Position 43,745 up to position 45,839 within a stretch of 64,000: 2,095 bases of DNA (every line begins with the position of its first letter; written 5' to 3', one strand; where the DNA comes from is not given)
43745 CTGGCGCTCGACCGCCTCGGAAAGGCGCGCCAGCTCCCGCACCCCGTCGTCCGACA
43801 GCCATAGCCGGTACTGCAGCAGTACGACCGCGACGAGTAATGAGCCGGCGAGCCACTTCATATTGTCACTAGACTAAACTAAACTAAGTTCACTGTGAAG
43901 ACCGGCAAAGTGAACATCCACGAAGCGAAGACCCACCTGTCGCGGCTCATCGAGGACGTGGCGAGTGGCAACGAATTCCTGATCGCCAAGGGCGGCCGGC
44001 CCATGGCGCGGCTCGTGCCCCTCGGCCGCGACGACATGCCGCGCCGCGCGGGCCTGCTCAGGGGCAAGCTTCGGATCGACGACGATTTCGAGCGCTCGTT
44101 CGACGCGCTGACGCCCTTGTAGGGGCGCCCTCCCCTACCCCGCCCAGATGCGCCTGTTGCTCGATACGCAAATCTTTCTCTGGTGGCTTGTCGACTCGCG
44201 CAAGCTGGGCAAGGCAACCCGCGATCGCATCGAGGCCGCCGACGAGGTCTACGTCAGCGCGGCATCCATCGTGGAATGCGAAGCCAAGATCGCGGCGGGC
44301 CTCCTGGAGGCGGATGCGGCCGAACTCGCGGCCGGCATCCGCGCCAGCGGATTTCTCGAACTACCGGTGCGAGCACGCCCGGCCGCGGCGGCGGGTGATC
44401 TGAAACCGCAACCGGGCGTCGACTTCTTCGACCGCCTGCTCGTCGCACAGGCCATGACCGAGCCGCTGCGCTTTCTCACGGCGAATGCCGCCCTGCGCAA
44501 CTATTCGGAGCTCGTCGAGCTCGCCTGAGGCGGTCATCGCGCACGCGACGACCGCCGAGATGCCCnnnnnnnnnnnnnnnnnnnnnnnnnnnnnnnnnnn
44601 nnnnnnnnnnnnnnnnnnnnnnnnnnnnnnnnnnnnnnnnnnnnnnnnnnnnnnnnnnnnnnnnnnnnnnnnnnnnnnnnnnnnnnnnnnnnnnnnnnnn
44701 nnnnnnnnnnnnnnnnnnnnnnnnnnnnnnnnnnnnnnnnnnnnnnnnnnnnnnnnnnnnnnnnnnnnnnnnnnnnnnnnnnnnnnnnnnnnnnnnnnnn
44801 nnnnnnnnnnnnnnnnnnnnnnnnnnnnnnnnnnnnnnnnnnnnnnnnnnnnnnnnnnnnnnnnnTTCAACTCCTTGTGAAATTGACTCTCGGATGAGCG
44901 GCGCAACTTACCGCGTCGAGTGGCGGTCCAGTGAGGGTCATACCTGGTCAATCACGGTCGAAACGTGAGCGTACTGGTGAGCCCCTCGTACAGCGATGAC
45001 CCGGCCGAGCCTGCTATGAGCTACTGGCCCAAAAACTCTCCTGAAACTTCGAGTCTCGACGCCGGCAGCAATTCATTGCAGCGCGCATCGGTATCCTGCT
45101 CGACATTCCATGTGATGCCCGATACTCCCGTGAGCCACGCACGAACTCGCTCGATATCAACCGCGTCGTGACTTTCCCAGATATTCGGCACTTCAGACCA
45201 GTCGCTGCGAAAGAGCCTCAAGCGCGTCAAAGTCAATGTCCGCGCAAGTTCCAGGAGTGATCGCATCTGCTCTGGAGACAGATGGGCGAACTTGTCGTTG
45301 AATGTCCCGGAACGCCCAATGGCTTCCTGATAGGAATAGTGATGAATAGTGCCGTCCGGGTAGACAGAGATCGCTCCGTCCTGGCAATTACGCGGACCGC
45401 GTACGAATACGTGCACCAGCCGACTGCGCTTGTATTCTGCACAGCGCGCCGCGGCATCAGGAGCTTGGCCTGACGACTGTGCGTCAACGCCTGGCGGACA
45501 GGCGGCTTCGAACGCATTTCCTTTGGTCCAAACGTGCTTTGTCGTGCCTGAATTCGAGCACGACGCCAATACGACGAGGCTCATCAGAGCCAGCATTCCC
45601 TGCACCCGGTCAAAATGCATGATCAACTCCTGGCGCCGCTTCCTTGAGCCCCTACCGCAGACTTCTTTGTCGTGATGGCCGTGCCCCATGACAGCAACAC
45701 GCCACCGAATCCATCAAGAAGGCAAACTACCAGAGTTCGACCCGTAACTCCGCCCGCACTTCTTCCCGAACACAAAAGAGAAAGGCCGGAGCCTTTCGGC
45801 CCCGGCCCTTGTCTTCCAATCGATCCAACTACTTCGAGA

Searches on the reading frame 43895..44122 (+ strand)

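Call 3: search_protein_families(library=ncbifam, proteins=[window:43895-44122:+], max_evalue=1)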
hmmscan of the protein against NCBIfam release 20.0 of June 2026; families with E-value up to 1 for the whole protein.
window:43895-44122:+ (75 aa): 2 families
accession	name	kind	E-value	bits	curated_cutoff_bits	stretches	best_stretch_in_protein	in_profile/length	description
TIGR01552.1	phd_fam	subfamily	3.8e-05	23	20.8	1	6-42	2-38/53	type II toxin-antitoxin system prevent-host-death family antitoxin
NF050009.1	TA_VapB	equivalog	0.015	15.8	60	1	27-70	21-59/65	type II toxin-antitoxin system VapB family antitoxin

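Call 4: search_protein_families(library=pfam, proteins=[window:43895-44122:+], max_evalue=1)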
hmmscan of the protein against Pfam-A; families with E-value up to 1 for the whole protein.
window:43895-44122:+ (75 aa): 2 families
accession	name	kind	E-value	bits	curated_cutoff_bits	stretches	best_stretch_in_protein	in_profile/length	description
PF02604.26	PhdYeFM_antitox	-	2.2e-08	34.2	29.8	1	6-43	4-42/74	Antitoxin Phd_YefM, type II toxin-antitoxin system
PF12910.14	PHD_like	-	0.25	11.8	27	1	5-32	4-32/141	Antitoxin of toxin-antitoxin, RelE / RelB, TA system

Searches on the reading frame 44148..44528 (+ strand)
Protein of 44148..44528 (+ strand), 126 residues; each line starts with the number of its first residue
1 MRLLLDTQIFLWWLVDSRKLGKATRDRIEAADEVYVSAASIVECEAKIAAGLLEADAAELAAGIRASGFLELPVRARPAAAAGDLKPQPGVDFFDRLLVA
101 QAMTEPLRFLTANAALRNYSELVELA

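Call 3: search_protein_families(library=ncbifam, proteins=[window:44148-44528:+], max_evalue=1)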
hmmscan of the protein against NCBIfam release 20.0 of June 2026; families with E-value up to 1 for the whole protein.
window:44148-44528:+ (126 aa): 0 families

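Call 4: search_protein_families(library=pfam, proteins=[window:44148-44528:+], max_evalue=1)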
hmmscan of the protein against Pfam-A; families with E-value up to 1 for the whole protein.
window:44148-44528:+ (126 aa): 2 families
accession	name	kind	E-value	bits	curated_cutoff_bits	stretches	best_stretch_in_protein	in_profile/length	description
PF01850.27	PIN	-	1.3e-15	58.5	23.6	1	4-120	2-118/120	PIN domain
PF13470.12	PIN_3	-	0.064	14.5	27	1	2-105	1-104/115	PIN domain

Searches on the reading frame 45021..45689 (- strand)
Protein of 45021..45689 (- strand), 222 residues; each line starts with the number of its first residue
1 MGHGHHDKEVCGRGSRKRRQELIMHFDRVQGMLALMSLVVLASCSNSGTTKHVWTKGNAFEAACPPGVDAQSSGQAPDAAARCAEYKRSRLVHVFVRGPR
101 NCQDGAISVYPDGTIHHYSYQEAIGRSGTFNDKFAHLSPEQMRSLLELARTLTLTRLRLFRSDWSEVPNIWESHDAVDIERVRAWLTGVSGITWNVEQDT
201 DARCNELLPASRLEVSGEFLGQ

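Call 3: search_protein_families(library=ncbifam, proteins=[window:45021-45689:-], max_evalue=1)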
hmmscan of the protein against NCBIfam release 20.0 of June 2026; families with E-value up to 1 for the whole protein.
window:45021-45689:- (222 aa): 0 families

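Call 4: search_protein_families(library=pfam, proteins=[window:45021-45689:-], max_evalue=1)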
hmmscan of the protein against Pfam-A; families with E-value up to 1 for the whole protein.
window:45021-45689:- (222 aa): 1 family
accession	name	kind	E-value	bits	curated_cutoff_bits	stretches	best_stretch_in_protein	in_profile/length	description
PF10367.15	zf-Vps39_C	-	0.086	12.9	24.7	1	104-119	21-36/41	Vacuolar sorting protein 39 C-terminal zinc finger domain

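Call 73: list_cluster_members(proteins=[P0001, P0032, window:45021-45689:-])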
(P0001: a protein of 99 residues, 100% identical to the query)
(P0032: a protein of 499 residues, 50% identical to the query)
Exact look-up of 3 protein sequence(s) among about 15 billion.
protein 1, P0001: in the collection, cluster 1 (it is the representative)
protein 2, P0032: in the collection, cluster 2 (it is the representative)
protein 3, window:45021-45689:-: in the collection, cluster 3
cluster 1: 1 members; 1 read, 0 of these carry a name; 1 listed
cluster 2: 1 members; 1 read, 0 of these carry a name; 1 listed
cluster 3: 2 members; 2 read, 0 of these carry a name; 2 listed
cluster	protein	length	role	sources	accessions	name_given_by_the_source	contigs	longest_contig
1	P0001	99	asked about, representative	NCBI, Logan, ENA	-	-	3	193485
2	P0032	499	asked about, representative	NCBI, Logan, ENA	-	-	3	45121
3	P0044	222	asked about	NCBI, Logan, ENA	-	-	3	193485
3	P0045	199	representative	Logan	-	-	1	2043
